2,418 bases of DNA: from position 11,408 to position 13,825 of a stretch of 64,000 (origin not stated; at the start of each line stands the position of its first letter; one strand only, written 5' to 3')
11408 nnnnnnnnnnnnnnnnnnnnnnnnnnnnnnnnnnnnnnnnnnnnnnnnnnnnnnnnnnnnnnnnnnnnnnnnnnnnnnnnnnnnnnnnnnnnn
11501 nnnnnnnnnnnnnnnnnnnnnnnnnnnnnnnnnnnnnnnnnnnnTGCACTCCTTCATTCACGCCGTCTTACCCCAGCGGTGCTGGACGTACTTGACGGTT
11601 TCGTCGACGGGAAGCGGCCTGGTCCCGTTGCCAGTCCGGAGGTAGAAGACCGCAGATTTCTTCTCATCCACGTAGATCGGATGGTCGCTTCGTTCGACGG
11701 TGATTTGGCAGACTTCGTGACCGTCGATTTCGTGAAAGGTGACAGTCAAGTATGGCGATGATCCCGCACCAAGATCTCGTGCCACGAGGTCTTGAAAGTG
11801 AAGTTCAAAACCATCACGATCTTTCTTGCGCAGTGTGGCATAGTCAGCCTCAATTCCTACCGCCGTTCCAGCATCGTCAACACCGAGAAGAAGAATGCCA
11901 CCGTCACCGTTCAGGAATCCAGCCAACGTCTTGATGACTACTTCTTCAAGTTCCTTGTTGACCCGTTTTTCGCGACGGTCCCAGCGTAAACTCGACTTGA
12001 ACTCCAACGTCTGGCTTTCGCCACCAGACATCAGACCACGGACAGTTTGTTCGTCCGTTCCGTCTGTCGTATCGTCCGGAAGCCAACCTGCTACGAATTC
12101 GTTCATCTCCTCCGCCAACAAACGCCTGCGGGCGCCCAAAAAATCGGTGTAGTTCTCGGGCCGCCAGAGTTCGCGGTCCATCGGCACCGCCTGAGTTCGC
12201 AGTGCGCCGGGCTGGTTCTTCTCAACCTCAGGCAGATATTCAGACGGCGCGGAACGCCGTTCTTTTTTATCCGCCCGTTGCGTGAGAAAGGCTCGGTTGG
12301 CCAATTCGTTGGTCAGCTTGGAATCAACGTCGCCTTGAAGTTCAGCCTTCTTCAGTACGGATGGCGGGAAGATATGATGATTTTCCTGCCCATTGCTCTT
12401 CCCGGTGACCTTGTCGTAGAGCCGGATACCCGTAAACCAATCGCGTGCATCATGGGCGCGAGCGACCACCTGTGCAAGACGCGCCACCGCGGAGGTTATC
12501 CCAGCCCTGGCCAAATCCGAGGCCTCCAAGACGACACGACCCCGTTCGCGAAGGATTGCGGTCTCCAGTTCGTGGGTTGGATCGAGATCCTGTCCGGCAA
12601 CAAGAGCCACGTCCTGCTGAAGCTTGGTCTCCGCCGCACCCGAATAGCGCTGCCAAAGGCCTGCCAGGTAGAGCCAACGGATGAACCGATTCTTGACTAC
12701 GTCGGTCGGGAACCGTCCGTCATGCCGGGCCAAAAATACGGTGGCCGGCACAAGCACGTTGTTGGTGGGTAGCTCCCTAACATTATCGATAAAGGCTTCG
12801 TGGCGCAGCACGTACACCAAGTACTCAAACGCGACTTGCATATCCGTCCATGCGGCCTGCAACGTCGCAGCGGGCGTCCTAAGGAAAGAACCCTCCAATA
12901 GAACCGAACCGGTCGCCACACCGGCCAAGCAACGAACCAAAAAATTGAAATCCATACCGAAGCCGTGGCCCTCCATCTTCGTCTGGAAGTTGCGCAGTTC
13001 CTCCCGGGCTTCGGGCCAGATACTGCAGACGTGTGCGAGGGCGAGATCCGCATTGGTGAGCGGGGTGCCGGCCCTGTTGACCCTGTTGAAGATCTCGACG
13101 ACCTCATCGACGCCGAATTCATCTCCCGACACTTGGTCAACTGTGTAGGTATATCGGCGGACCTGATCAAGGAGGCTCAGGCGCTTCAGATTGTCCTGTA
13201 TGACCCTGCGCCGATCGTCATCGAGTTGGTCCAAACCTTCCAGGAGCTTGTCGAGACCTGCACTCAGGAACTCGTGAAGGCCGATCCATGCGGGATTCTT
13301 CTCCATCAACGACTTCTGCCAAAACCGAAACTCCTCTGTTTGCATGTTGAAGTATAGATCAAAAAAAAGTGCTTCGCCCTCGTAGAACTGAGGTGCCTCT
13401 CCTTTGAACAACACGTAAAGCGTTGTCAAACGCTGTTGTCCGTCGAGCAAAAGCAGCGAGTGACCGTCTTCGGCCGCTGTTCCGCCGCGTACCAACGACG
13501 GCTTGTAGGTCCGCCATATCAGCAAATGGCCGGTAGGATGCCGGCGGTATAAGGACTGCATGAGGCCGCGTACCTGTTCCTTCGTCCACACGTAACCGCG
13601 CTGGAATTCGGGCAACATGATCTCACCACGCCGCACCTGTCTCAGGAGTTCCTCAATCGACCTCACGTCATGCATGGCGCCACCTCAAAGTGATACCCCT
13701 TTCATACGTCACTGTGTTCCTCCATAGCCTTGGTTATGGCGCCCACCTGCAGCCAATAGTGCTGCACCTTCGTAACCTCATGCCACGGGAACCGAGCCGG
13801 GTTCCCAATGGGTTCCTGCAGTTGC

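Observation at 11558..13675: GmrSD-like (DUF262 + DUF1524) nuclease fused to a C-terminal AlbA_2/Schlafen-like domain, embedded between helicase and methylase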

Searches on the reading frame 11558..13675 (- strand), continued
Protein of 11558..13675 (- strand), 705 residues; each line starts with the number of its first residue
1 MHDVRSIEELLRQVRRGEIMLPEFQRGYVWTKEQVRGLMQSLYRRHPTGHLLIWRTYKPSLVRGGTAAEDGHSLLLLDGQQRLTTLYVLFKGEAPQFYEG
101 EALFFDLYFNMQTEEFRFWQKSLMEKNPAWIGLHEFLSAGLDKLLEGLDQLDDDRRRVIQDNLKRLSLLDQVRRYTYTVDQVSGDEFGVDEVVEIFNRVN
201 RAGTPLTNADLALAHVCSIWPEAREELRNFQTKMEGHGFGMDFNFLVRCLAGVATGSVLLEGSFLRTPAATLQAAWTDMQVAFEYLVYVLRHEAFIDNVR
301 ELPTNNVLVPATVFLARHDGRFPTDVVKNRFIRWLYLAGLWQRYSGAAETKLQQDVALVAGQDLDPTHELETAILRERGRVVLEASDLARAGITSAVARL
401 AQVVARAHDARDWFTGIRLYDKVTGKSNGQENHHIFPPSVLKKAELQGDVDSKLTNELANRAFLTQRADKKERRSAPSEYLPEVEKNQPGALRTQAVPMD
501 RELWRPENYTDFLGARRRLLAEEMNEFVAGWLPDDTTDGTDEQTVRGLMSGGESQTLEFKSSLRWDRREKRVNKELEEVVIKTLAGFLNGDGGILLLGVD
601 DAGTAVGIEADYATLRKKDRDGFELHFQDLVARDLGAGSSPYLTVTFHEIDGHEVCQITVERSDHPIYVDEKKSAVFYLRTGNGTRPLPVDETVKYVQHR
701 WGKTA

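Call 71: get_annotated_region(hit=H5, flank=9000)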
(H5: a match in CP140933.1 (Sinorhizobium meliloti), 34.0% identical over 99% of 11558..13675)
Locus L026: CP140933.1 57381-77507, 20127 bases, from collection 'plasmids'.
description: Sinorhizobium meliloti strain ml28 plasmid pSymA, complete sequence
organism: Sinorhizobium meliloti (NCBI taxid 382)
taxonomy: Bacteria; Pseudomonadota; Alphaproteobacteria; Hyphomicrobiales; Rhizobiaceae; Sinorhizobium; Sinorhizobium meliloti
host: -; source: Medicago lupulina,whole organism; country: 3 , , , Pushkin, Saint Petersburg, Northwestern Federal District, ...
typing (MOB-suite, as given by PLSDB): conjugative; relaxase MOBQ; mating-pair formation MPF_T
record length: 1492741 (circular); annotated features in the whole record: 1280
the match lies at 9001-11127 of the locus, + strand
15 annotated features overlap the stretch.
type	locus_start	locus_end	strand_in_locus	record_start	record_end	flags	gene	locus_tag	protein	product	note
CDS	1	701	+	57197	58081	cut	-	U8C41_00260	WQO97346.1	LysR family transcriptional regulator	-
CDS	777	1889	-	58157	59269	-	-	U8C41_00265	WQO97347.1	NADH:flavin oxidoreductase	-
CDS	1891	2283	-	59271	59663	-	-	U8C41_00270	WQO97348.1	RidA family protein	-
CDS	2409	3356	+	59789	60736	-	-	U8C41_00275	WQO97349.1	LysR substrate-binding domain-containing protein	-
CDS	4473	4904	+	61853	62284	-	-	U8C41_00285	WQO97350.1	DUF2384 domain-containing protein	-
CDS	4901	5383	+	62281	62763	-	-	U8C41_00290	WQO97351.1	RES family NAD+ phosphorylase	-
CDS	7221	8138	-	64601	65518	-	-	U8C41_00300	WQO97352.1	recombinase family protein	-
CDS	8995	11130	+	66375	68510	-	-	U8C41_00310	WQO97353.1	DUF262 domain-containing protein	-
CDS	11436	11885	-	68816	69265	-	-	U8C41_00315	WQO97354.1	hypothetical protein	-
CDS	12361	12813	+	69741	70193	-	-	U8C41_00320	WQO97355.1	hypothetical protein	-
CDS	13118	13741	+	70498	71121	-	-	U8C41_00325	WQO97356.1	RHE_PE00001 family protein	-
CDS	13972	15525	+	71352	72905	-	-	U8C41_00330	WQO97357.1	type I restriction-modification system subunit M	-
CDS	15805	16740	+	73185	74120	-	-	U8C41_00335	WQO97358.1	hypothetical protein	-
CDS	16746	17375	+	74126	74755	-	-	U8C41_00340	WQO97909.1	abortive infection family protein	-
CDS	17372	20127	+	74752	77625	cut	-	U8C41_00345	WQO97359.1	type I restriction endonuclease subunit R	-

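Call 72: get_annotated_region(hit=H6, flank=9000)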
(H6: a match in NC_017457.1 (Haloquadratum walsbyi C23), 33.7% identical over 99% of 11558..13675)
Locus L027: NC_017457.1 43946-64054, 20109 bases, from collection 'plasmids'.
description: Haloquadratum walsbyi C23 plasmid PL100, complete sequence
organism: Haloquadratum walsbyi C23 (NCBI taxid 768065)
taxonomy: Archaea; Euryarchaeota; Halobacteria; Halobacteriales; Haloferacaceae; Haloquadratum; Haloquadratum walsbyi; Haloquadratum walsbyi C23
host: -; source: -; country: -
typing (MOB-suite, as given by PLSDB): non-mobilizable
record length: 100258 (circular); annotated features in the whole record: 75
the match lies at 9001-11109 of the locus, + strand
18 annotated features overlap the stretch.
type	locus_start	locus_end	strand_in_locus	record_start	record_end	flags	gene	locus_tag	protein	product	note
CDS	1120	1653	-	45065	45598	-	-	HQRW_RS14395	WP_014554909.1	hypothetical protein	-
CDS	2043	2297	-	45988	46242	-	-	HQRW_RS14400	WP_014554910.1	hypothetical protein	-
CDS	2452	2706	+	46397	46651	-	-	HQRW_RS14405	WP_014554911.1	hypothetical protein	-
CDS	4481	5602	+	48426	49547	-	-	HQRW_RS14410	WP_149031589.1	hypothetical protein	-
CDS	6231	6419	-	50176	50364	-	-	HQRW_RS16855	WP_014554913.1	DUF5808 domain-containing protein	-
CDS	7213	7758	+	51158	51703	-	-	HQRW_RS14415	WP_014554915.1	restriction endonuclease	-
CDS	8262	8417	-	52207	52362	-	-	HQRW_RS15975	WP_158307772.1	hypothetical protein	-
CDS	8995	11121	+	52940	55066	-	-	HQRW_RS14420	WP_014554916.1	DUF262 domain-containing protein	-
CDS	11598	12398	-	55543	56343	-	-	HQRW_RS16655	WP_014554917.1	hypothetical protein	-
CDS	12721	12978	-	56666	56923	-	-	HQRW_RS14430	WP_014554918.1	hypothetical protein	-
CDS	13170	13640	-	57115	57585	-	-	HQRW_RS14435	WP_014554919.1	hypothetical protein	-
CDS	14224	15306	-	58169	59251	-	-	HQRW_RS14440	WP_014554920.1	ParB/RepB/Spo0J family partition protein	GO:0007059 - chromosome segregation [Evidence IEA]; GO:0000910 - cytokinesis [Evidence IEA]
CDS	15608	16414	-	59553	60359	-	-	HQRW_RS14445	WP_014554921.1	hypothetical protein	-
CDS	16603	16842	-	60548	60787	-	-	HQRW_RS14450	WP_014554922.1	winged helix-turn-helix domain-containing protein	-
CDS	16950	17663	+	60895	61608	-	-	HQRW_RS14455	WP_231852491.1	DNA methyltransferase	GO:0006306 - DNA methylation [Evidence IEA]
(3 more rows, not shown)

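Call 73: get_annotated_region(hit=H4, flank=9000)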
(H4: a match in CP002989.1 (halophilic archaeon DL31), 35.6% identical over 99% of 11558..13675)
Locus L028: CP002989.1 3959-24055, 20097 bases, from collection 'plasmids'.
description: Halophilic archaeon DL31 plasmid phalar01, complete sequence
organism: halophilic archaeon DL31 (NCBI taxid 756883)
taxonomy: Archaea; Euryarchaeota; Halobacteria; Halobacteriales; ; ; halophilic archaeon DL31
host: -; source: -; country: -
typing (MOB-suite, as given by PLSDB): non-mobilizable; replicon rep_cluster_1020; mating-pair formation MPF_T
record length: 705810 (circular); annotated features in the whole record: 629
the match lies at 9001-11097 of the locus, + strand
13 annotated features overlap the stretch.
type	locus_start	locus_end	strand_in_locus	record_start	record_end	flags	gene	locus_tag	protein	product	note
CDS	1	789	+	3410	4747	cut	-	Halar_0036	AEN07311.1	transposase (ISH6)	-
CDS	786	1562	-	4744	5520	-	-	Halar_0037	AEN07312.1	hypothetical protein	-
CDS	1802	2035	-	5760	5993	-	-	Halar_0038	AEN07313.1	hypothetical protein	-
CDS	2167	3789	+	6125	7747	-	-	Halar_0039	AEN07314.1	hypothetical protein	-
CDS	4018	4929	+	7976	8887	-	-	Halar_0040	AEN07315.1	AAA-4 family protein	-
CDS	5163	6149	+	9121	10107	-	-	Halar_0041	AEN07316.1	hypothetical protein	-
CDS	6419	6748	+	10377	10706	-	-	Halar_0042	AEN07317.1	hypothetical protein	-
CDS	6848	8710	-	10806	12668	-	-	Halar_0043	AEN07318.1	protein of unknown function DUF262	-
CDS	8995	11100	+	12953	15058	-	-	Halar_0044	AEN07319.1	Protein of unknown function DUF2081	-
CDS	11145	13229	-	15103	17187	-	-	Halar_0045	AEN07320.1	hypothetical protein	-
CDS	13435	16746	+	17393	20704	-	-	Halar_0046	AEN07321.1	hypothetical protein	-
CDS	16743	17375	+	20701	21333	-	-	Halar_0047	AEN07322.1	hypothetical protein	-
CDS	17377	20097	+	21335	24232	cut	-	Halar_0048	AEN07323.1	protein of unknown function DUF1156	-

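Call 79: search_protein_families(library=pfam, alignment_id=A1, max_evalue=1)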
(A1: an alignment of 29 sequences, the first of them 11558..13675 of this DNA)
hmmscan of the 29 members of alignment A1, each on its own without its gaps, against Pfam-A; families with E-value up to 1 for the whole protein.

A. member 1, window:11558-13675:- (705 aa): 2 families
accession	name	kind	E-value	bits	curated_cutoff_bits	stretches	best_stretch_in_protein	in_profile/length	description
PF03235.19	GmrSD_N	-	1.8e-30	107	33.2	1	7-216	1-198/199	GmrSD restriction endonuclease, N-terminal domain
PF04326.19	SLFN_AlbA_2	-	3.3e-18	66.8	25.3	1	553-688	1-117/118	Schlafen, AlbA_2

B. families by the number of members that match (of 29 scanned): 11 families
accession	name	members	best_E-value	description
PF03235.19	GmrSD_N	29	1.9e-32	GmrSD restriction endonuclease, N-terminal domain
PF04326.19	SLFN_AlbA_2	29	1.5e-18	Schlafen, AlbA_2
PF07510.16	GmrSD_C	10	3e-05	GmrSD restriction endonucleases, C-terminal domain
PF11396.14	PepSY_like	2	0.069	Putative beta-lactamase-inhibitor-like, PepSY-like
PF22738.1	NNH7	1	0.0093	NACHT N-terminal Helical domain 7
PF07882.17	Fucose_iso_N2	1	0.082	L-fucose isomerase, second N-terminal domain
PF12934.12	FTO_CTD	1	0.091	FTO C-terminal domain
PF17388.7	GP24_25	1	0.12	Mycobacteriophage tail assembly protein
PF20159.5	YidB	1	0.13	YidB-like protein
PF15472.11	DUF4638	1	0.15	Domain of unknown function (DUF4638)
PF11513.13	TA0956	1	0.17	Thermoplasma acidophilum protein TA0956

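Call 92: search_protein_families(library=ncbifam, proteins=[window:11558-13675:-], max_evalue=0.001)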
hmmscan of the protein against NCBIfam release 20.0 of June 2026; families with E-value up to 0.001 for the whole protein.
window:11558-13675:- (705 aa): 0 families

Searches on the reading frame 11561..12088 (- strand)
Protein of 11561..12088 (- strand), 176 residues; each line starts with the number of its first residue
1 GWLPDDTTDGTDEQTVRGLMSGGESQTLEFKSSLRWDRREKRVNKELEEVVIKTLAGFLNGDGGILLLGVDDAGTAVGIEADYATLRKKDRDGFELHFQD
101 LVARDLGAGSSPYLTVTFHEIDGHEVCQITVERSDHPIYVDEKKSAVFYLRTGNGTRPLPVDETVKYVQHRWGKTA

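Call 55: predict_structure(alignment_id=A2)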
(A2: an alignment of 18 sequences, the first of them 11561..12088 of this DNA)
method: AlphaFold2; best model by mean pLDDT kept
length: 176 residues; sequences in the alignment: 18
mean_pLDDT: 89.1   pTM: 0.85
mean pLDDT of the five models: 89.1, 84.1, 79.3, 78.7, 68.6
residues with pLDDT >= 90: 135; 70-90: 27; 50-70: 3; < 50: 11
segments of 3 or more residues with pLDDT < 50: 1-10
pLDDT, mean of each block of 10 residues (from residue 1): 41 86 94 92 91 97 96 94 92 94 92 95 95 95 88 90 93 71
secondary structure, 60 per line:
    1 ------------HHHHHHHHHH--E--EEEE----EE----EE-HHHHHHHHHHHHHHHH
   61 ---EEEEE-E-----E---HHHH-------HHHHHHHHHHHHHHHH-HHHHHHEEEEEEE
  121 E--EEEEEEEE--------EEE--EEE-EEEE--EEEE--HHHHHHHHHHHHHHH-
elements in order: H13-22 E28-31 H45-60 E64-68 H80-83 H91-106 H108-113 E114-121 E124-131 E140-142 E145-147 E149-152 E155-158 H161-175

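Call 62: fold_search(model_id=the predicted structure, library=pdb)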
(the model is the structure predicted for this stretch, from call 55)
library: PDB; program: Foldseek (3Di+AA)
matches with E <= 10: 497; with E <= 0.001: 31
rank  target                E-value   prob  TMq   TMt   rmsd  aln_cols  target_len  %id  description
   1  3lmm_A                5.6e-07  1.00  0.57  0.23   6.1       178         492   20  Crystal Structure of the DIP2311 protein from Corynebacterium diphtheriae, Northeast Structural Genomics Consortium Ta (released 2010-02-16)
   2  3lmm_B                1.2e-06  1.00  0.58  0.20   5.4       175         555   20  Crystal Structure of the DIP2311 protein from Corynebacterium diphtheriae, Northeast Structural Genomics Consortium Ta (released 2010-02-16)
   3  3lmm_D                1.9e-06  1.00  0.57  0.20   5.6       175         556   20  Crystal Structure of the DIP2311 protein from Corynebacterium diphtheriae, Northeast Structural Genomics Consortium Ta (released 2010-02-16)
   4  3lmm_C                5.8e-06  1.00  0.57  0.23   3.9       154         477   21  Crystal Structure of the DIP2311 protein from Corynebacterium diphtheriae, Northeast Structural Genomics Consortium Ta (released 2010-02-16)
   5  5yd0_C                9.5e-06  1.00  0.40  0.24   9.3       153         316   24  Crystal structure of Schlafen 13 (SLFN13) N'-domain (released 2018-03-28)
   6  5yd0_D                2.6e-05  1.00  0.47  0.27   9.5       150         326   22  Crystal structure of Schlafen 13 (SLFN13) N'-domain (released 2018-03-28)
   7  7q3z_B                3.1e-05  1.00  0.46  0.28   9.2       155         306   21  DNA/RNA binding protein (released 2022-01-26)
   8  9nyy_B                3.3e-05  1.00  0.47  0.13  10.0       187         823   20  Nucleic acid bound human SLFN14, State 1 (released 2025-07-09)
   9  9uie_B                4.3e-05  1.00  0.49  0.12   9.4       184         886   19  Electronic microscopy structure of human schlafen14-E211A dimer in complex with dsRNA (released 2025-08-06)
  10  5yd0_A                4.9e-05  1.00  0.46  0.27   9.6       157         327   22  Crystal structure of Schlafen 13 (SLFN13) N'-domain (released 2018-03-28)
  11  7q3z_A                5.5e-05  1.00  0.42  0.26   9.4       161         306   19  DNA/RNA binding protein (released 2022-01-26)
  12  7zep_A                5.9e-05  1.00  0.43  0.11   9.7       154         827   18  Human SLFN11 E209A dimer (released 2022-09-28)
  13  7cux_C                8.0e-05  1.00  0.47  0.30  11.9       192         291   18  Crystal structure of human Schlafen 5 N'-terminal domain (SLFN5-N) involved in ssRNA cleaving and DNA binding (released 2021-08-25)
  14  7cux_B                1.0e-04  1.00  0.47  0.30  12.0       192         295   18  Crystal structure of human Schlafen 5 N'-terminal domain (SLFN5-N) involved in ssRNA cleaving and DNA binding (released 2021-08-25)
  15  7cux_F                1.2e-04  1.00  0.46  0.29  12.1       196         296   17  Crystal structure of human Schlafen 5 N'-terminal domain (SLFN5-N) involved in ssRNA cleaving and DNA binding (released 2021-08-25)
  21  7ksp_B                2.1e-04  1.00  0.61  0.52   3.9       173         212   14  Crystal structure of hSAMD9_DBD with DNA (released 2022-01-05)
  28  9o0d_D                4.4e-04  1.00  0.60  0.50   3.9       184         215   12  crystal structure of rSAMD9 tRNase domain (released 2025-07-02)
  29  9o0d_A                4.4e-04  1.00  0.58  0.49   4.6       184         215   12  crystal structure of rSAMD9 tRNase domain (released 2025-07-02)
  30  9o0d_C                5.6e-04  1.00  0.58  0.49   4.7       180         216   12  crystal structure of rSAMD9 tRNase domain (released 2025-07-02)
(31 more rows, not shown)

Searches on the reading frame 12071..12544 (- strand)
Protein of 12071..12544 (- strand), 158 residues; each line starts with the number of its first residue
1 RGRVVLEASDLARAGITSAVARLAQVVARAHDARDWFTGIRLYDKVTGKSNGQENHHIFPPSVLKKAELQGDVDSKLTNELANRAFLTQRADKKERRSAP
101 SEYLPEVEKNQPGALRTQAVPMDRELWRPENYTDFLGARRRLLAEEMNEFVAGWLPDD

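Call 21: search_protein_families(library=pfam, proteins=[window:12071-12544:-], max_evalue=10)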
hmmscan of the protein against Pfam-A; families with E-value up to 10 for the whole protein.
seq(158 aa): 1 family
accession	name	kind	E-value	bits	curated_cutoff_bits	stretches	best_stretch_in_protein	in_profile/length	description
PF14412.12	AHH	-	0.15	12.5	22.3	1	46-94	10-61/111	A nuclease family of the HNH/ENDO VII superfamily with conserved AHH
